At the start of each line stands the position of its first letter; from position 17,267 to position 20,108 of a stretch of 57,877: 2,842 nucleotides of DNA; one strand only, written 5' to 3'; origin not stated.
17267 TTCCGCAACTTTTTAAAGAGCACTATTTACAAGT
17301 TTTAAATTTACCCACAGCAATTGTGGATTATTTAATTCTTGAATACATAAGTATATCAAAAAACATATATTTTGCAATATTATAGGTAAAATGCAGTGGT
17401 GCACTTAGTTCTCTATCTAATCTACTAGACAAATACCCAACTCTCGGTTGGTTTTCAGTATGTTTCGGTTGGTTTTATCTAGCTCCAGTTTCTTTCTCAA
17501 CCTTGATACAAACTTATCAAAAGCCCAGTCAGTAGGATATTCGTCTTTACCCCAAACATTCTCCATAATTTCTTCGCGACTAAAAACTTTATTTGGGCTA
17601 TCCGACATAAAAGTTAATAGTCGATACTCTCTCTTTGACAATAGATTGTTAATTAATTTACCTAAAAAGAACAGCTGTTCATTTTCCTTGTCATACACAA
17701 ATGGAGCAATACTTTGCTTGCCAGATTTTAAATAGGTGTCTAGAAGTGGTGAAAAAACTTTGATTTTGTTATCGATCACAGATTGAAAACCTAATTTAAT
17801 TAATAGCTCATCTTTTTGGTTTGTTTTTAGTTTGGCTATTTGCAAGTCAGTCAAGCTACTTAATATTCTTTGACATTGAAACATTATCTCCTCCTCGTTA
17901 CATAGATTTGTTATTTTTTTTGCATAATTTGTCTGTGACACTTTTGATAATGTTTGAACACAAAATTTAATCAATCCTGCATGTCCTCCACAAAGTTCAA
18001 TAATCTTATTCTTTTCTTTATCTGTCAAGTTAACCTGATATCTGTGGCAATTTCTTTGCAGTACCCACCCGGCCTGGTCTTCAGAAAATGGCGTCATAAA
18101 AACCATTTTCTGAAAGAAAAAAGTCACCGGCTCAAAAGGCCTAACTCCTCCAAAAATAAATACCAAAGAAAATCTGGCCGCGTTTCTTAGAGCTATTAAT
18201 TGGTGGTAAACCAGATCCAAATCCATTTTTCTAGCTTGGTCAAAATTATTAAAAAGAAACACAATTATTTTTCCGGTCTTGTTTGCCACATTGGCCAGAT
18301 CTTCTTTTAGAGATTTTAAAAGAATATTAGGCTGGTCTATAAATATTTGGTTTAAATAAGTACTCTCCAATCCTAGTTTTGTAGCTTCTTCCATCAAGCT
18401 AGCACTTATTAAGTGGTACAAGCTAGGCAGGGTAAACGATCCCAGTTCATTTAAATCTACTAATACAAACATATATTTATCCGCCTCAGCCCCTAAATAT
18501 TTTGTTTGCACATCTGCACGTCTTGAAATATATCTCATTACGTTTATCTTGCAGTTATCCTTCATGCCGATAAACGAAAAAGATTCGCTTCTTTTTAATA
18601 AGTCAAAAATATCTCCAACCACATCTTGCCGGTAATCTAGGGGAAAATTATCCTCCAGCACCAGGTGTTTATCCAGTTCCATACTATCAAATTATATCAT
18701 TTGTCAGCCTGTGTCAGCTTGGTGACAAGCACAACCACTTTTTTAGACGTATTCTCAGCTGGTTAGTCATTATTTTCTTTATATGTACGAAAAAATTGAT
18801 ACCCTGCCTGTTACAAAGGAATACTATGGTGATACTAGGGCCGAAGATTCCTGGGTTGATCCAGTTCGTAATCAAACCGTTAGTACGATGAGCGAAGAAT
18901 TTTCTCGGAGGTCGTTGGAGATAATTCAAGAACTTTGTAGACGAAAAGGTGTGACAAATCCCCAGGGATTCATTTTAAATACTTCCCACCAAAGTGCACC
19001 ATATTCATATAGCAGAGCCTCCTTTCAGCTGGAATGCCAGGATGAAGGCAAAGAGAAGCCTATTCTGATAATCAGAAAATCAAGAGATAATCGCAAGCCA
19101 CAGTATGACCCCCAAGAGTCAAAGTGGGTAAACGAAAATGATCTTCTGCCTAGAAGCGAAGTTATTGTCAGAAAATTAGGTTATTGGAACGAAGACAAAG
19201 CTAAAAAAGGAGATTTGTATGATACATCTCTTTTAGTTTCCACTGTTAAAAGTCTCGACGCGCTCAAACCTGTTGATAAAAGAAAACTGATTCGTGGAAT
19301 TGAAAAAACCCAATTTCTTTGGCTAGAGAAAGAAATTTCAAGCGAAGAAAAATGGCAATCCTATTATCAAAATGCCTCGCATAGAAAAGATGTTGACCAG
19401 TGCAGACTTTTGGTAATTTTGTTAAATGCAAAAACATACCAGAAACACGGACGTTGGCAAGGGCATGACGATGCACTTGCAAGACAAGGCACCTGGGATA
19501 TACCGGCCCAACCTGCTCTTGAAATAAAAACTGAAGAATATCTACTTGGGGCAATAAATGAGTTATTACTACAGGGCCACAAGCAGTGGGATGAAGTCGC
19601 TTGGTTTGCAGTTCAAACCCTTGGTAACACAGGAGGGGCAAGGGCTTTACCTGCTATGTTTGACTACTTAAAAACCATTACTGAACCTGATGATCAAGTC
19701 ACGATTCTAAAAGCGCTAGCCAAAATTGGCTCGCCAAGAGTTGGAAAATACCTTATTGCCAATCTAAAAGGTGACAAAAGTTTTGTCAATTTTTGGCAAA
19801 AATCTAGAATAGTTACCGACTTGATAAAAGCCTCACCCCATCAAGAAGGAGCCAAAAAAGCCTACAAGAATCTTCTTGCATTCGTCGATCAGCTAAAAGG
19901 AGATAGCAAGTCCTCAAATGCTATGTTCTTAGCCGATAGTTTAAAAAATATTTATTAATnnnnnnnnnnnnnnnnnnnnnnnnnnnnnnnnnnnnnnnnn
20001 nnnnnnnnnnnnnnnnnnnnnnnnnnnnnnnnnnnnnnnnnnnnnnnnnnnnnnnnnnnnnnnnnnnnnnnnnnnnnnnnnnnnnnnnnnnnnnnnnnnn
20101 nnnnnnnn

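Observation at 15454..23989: Regulator-centred 8.5-kb locus built entirely of lineage-specific paralog families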

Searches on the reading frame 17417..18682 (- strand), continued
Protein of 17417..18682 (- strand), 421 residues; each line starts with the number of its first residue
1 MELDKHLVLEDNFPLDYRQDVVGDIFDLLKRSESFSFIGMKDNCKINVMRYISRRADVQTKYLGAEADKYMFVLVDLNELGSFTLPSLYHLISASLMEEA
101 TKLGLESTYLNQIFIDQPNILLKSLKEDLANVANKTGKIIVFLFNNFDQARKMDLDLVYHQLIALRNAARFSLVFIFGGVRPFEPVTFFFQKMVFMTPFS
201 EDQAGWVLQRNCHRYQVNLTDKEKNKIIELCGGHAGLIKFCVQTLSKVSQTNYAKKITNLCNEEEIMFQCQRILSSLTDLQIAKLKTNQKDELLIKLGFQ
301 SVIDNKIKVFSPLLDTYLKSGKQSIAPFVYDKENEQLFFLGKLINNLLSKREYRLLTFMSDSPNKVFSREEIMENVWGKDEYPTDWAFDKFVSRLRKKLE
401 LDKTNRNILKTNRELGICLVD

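Call 66: predict_structure(alignment_id=A7)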
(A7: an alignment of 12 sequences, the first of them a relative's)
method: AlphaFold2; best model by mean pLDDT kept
length: 421 residues; sequences in the alignment: 12
mean_pLDDT: 87.3   pTM: 0.85
mean pLDDT of the five models: 87.3, 87.1, 86.4, 86.2, 84.6
residues with pLDDT >= 90: 220; 70-90: 171; 50-70: 21; < 50: 9
segments of 3 or more residues with pLDDT < 50: 1-7
pLDDT, mean of each block of 10 residues (from residue 1): 45 86 95 94 90 94 94 91 86 90 67 67 88 91 94 87 90 94 84 91 86 93 96 95 93 94 91 93 95 95 92 93 76 88 88 91 86 82 80 88 73 83 60
secondary structure, 60 per line:
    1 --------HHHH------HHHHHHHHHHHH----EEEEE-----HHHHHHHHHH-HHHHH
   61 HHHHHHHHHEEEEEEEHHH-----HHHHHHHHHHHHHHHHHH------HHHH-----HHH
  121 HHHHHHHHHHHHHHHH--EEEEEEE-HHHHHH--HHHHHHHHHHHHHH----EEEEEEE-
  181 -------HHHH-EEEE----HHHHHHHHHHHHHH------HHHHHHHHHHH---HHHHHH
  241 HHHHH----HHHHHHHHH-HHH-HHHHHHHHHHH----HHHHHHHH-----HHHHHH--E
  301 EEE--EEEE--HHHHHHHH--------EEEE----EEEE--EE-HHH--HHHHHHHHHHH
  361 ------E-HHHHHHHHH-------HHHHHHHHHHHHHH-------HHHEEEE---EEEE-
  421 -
elements in order: H9-12 H19-30 E35-39 H45-54 H56-69 E70-76 H85-102 H109-112 H118-136 E139-145 H147-152 H155-168 E173-179 H188-191 E193-196 H201-214 H221-231 H235-245 H250-258 H264-274 H279-286 H292-297 E300-303 E306-309 H312-319 E328-331 E336-339 H350-360 H369-377 H385-398 E409-412 E416-419
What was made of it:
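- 17417..18682 (-): REG: a 421-aa regulator with an AAA+/STAND-class NTPase module, degenerate Walker motifs, a helical/winged-helix region and a C-terminal OmpR/PhoB winged helix. AF2 pLDDT 87, pTM 0.85 (call 66).
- On STAND / AAA+ NTPases: AF2 pLDDT 87 (call 66).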

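Call 68: fold_search(model_id=the predicted structure, library=pdb)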
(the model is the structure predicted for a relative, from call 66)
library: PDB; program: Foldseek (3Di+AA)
matches with E <= 10: 1371; with E <= 0.001: 214
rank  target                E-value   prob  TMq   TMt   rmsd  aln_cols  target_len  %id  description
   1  2qen                  1.5e-09  1.00  0.48  0.56   6.5       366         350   15  The walker-type atpase paby2304 of pyrococcus abyssi (released 2008-07-01)
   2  7jpo_E                1.0e-06  1.00  0.33  0.34  18.4       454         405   13  ORC-O1AAA: Human Origin Recognition Complex (ORC) with dynamic/unresolved ORC2 WH (released 2020-09-02)
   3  8jo0_A                1.1e-06  1.00  0.45  0.48   6.4       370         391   13  The Cryo-EM structure of a heptameric CED-4/CED-3 catalytic complex (released 2023-06-28)
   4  2qby_A                1.2e-06  1.00  0.38  0.43  14.3       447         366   14  Crystal structure of a heterodimer of Cdc6/Orc1 initiators bound to origin DNA (from S. solfataricus) (released 2007-09-11)
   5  4xgc_E                1.2e-06  1.00  0.36  0.38  17.5       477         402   11  Crystal structure of the eukaryotic origin recognition complex (released 2015-04-01)
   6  7jpr_E                2.0e-06  1.00  0.29  0.32  20.0       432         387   14  ORC-OPEN: Human Origin Recognition Complex (ORC) in an open conformation (released 2020-09-09)
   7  2a5y_C                3.2e-06  1.00  0.44  0.49   6.2       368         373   12  Structure of a CED-4/CED-9 complex (released 2005-10-11)
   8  5v8f_D                3.9e-06  1.00  0.41  0.38  21.0       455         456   12  Structural basis of MCM2-7 replicative helicase loading by ORC-Cdc6 and Cdt1 (released 2017-05-10)
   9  9cc8_A                4.6e-06  1.00  0.48  0.27  11.7       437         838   11  Hexameric state of the NRC4 resistosome (released 2024-09-11)
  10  7jgr_E                5.1e-06  1.00  0.36  0.38  16.1       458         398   11  Structure of Drosophila ORC bound to DNA (84 bp) and Cdc6 (released 2020-09-09)
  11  9ria_B                5.7e-06  1.00  0.47  0.26   6.6       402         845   10  Cryo-EM structure of tomato NRC3-AVRcap1b complex (released 2025-07-23)
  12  4m9s_A                6.0e-06  1.00  0.43  0.37   6.8       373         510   13  crystal structure of CED-4 bound CED-3 fragment (released 2013-10-23)
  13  5zr1_A                6.0e-06  1.00  0.32  0.28  17.1       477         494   12  Saccharomyces Cerevisiae Origin Recognition Complex Bound to a 72-bp Origin DNA containing ACS and B1 element (released 2018-07-11)
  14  1in6                  6.4e-06  1.00  0.33  0.43   8.3       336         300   10  THERMOTOGA MARITIMA RUVB K64R MUTANT (released 2001-08-08)
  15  7jlv_A                6.7e-06  1.00  0.46  0.45   7.7       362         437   14  Structure of the activated Roq1 resistosome directly recognizing the pathogen effector XopQ (released 2020-12-02)
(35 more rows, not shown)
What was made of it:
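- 17417..18682 (-): Foldseek: 2qen E 1.5e-9, then ORC/Cdc6, CED-4, NRC and Apaf-1 (call 68).
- On STAND / AAA+ NTPases: Foldseek hits to 2qen, ORC/Cdc6, CED-4, NRC4 and Apaf-1, all at probability 1.00 (call 68).
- On OmpR/PhoB response regulators: The N-terminal 320 residues fold as an NTPase (call 68).
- Closest known: ATPase_2. Same: This is the best structural match to REG over about 366 alignment columns (E 1.5e-9, TM 0.48/0.56; call 68).
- Foldseek finds 2qen at E 1.5e-9, followed by ORC/Cdc6, CED-4, NRC and Apaf-1 (call 68). REG is STAND-like (call 68).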

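Call 89: search_protein_families(library=pfam, proteins=[L014:2058-2369:-, L014:2332-2748:-, L014:2757-3413:-, L014:3417-3659:-, L016:1909-2331:-, L016:2352-2633:-, L004:11438-12031:+, L009:5800-6357:+, L002:8436-9068:-, L002:7530-7820:-], max_evalue=0.1)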
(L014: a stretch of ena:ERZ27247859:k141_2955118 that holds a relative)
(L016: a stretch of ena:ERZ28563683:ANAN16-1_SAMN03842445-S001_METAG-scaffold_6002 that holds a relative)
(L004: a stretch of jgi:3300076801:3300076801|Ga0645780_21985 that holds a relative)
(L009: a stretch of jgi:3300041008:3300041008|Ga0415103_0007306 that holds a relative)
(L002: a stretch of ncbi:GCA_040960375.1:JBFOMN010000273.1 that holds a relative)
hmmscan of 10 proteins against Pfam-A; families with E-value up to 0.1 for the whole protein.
L014:2058-2369:- (103 aa): 3 families
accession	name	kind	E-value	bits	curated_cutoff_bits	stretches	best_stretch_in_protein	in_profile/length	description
PF20015.4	VMAP-M12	-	0.025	15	27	1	27-100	22-95/136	vWA-MoxR associated protein middle region (VMAP-M) 12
PF01978.25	TrmB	-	0.064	13.6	25.6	0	71-91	24-44/68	Sugar-specific transcriptional regulator TrmB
PF04545.22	Sigma70_r4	-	0.071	13.1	24.1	0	53-97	3-48/50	Sigma-70, region 4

L014:2332-2748:- (138 aa): 1 family
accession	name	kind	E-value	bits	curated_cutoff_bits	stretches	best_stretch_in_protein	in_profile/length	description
PF14635.12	HHH_7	-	0.057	14.2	27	1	62-94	28-60/104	Helix-hairpin-helix motif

L014:2757-3413:- (218 aa): 1 family
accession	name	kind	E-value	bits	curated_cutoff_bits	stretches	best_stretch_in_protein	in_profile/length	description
PF12158.14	DUF3592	-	0.082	14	25.3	0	106-164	28-75/84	Domain of unknown function (DUF3592)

L014:3417-3659:- (80 aa): 1 family
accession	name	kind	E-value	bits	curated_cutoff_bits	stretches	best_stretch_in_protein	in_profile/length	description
PF19855.4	DUF6330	-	0.068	13.5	35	1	40-74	20-55/69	Family of unknown function (DUF6330)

L016:1909-2331:- (140 aa): 0 families

L016:2352-2633:- (93 aa): 0 families

L004:11438-12031:+ (197 aa): 0 families

L009:5800-6357:+ (185 aa): 1 family
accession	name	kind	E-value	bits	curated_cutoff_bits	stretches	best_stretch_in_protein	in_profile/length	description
PF00462.30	Glutaredoxin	-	0.011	16.3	22.9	0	32-54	7-30/60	Glutaredoxin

L002:8436-9068:- (210 aa): 0 families

L002:7530-7820:- (96 aa): 0 families
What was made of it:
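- Tried and rejected: Nothing significant (call 89).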

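Call 95: find_encoding_contigs(protein=P0013, flank=10000, max_places=2)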
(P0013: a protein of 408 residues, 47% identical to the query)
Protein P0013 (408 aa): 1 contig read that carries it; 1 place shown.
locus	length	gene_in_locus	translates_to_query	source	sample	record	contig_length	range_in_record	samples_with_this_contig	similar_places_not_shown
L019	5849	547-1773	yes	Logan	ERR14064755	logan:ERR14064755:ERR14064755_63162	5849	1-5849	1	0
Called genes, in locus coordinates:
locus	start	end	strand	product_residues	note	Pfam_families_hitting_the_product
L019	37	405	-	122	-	-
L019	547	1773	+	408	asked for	PF00486:Trans_reg_C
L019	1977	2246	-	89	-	-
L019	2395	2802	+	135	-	-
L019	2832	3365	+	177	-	-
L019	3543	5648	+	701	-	PF13191:AAA_16 (weak), PF23569:NBD_SMAX1, PF00004:AAA, PF17871:AAA_lid_9, PF00004:AAA, PF07724:AAA_2, PF07728:AAA_5, PF10431:ClpB_D2-small, +5 more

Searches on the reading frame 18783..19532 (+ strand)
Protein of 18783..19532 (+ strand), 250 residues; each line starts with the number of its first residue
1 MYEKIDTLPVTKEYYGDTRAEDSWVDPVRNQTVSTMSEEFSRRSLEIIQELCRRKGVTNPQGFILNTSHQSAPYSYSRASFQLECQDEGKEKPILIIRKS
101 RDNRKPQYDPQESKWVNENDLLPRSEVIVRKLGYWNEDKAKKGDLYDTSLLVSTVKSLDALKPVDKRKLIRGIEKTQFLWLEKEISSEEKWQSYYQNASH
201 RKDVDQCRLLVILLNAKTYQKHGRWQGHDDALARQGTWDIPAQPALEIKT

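Call 38: find_homologous_proteins(query=A3)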
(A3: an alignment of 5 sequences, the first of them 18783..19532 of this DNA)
Query A3 (5 sequences) (250 aa, profile of the alignment): 5 proteins with E <= 0.001 among 2854 candidates.
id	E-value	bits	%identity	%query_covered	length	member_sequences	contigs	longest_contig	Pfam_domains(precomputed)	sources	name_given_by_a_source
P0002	4.0e-81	290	49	100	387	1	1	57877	-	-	-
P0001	2.2e-80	288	100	100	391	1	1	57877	PF13646.13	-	-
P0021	3.9e-72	261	-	-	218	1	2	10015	-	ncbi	-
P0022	1.4e-70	256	32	21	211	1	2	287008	-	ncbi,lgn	-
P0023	5.5e-50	188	27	9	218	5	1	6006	-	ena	-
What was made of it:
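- The A-N family was found nowhere else in a search of 5.8 billion proteins (call 38).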

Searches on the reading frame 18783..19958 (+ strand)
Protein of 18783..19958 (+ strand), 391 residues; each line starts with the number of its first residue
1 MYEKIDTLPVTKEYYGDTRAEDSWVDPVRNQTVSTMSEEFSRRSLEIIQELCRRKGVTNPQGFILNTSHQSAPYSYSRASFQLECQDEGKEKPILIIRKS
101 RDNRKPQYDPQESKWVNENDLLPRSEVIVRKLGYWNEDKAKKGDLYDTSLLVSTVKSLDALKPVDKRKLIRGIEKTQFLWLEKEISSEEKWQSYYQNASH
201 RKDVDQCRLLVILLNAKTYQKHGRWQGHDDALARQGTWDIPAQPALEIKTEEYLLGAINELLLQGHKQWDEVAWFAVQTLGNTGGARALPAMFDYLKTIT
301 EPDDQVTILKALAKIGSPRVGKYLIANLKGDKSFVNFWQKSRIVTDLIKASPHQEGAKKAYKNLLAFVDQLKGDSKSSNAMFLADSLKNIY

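Call 3: search_protein_families(library=pfam, proteins=[window:18783-19958:+], max_evalue=1)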
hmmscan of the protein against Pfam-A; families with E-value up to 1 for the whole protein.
window:18783-19958:+ (391 aa): 2 families
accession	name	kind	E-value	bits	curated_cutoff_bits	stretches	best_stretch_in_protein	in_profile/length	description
PF13646.12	HEAT_2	-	2.7e-06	28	27.7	1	270-332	14-75/88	HEAT repeats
PF03130.22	HEAT_PBS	-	0.0022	18.8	20.9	0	307-329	4-26/27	PBS lyase HEAT-like repeat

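Call 4: search_protein_families(library=ncbifam, proteins=[window:18783-19958:+], max_evalue=1)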
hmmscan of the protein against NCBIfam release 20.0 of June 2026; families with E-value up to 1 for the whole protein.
window:18783-19958:+ (391 aa): 0 families

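Call 9: find_homologous_proteins(query=window:18783-19958:+)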
Query window:18783-19958:+ (391 aa): 2 proteins with E <= 0.001 among 3991 candidates.
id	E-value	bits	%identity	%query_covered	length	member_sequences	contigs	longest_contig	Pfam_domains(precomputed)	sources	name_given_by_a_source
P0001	3.4e-262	887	100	100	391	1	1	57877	PF13646.13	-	-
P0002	8.2e-87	310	45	92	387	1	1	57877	-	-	-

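Call 10: search_protein_families(library=padloc, proteins=[window:18783-19958:+], max_evalue=1)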
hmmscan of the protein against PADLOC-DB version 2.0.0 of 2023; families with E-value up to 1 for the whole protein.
window:18783-19958:+ (391 aa): 0 families

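Call 11: search_protein_families(library=phrogs, proteins=[window:18783-19958:+], max_evalue=1)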
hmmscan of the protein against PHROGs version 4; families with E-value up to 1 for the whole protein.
window:18783-19958:+ (391 aa): 0 families

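Call 12: find_encoding_contigs(protein=window:18783-19958:+, flank=10000, max_places=6)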
Protein window:18783-19958:+ (391 aa): no gene with exactly this product is on record in the collection.

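Call 74: find_related_loci(query=A2, collection=viral_contigs, flank=5000)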
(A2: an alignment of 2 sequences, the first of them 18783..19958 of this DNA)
Query A2 (391 aa) in viral_contigs; peptide patterns used: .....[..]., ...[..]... (x = any residue, [..] = any of these).
120 stretches matched a pattern, but none encodes a relative of the query by tblastn (E <= 1e-3).

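Call 85: search_solved_structures(query=A2, max_evalue=1)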
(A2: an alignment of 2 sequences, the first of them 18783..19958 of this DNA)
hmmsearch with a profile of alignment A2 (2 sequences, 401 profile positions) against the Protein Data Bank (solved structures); distinct sequences matched with E-value up to 1: 21.
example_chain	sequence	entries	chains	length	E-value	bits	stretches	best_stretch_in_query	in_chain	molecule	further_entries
9sah_A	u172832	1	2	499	1.7e-16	63.4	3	276-343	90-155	E4-NB2 synthetic fusion protein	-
4zv6_A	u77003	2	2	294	1.1e-10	44.3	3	276-351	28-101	AlphaRep-7 | alpha-Rep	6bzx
6fsq_A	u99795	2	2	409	1.6e-10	43.7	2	278-350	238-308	alphaRep A3_bGFPD | A3_bGFPD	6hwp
4xl5_C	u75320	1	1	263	1.8e-08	36.9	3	272-341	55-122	bGFP-A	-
6gwc_C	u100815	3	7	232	6e-08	35.2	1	278-342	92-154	iE5 ALPHAREP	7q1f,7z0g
6gx7_E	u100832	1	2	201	7.2e-07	31.7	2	278-343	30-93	iiiA5 ALPHAREP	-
9rhz_A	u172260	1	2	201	7.9e-07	31.5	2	278-344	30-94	ALPHAREP bE5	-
7p0h_A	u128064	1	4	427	1.1e-06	31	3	265-342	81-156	Helicobacter pylori ComF fused to an artificial alphaREP crystallization helper (named B2)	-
6ft5_A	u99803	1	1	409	1.4e-06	30.7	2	278-354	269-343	alphaRep A3_A3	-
8aw4_B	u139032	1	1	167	2.3e-06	30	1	277-344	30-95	ALPHAREP bGFPD-YY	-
8aw4_A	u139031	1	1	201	1.4e-05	27.4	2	282-341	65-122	ALPHAREP bB-E3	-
5dcq_A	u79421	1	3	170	5.1e-05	25.6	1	280-353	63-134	artificial repeat proteins (alphaREP3)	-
4xvp_D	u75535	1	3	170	0.0006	22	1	281-349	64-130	BGFP-C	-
6gwd_G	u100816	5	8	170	0.00097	21.4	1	278-343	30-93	iiH5 ALPHAREP | iih5 Alpha Repeating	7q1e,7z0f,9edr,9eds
9t1m_A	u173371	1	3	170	0.0033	19.6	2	282-343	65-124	Alpha Rep E4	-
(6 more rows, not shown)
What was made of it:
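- A carries PBS-type HEAT repeats, a typical sensor scaffold (calls 3, 85).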
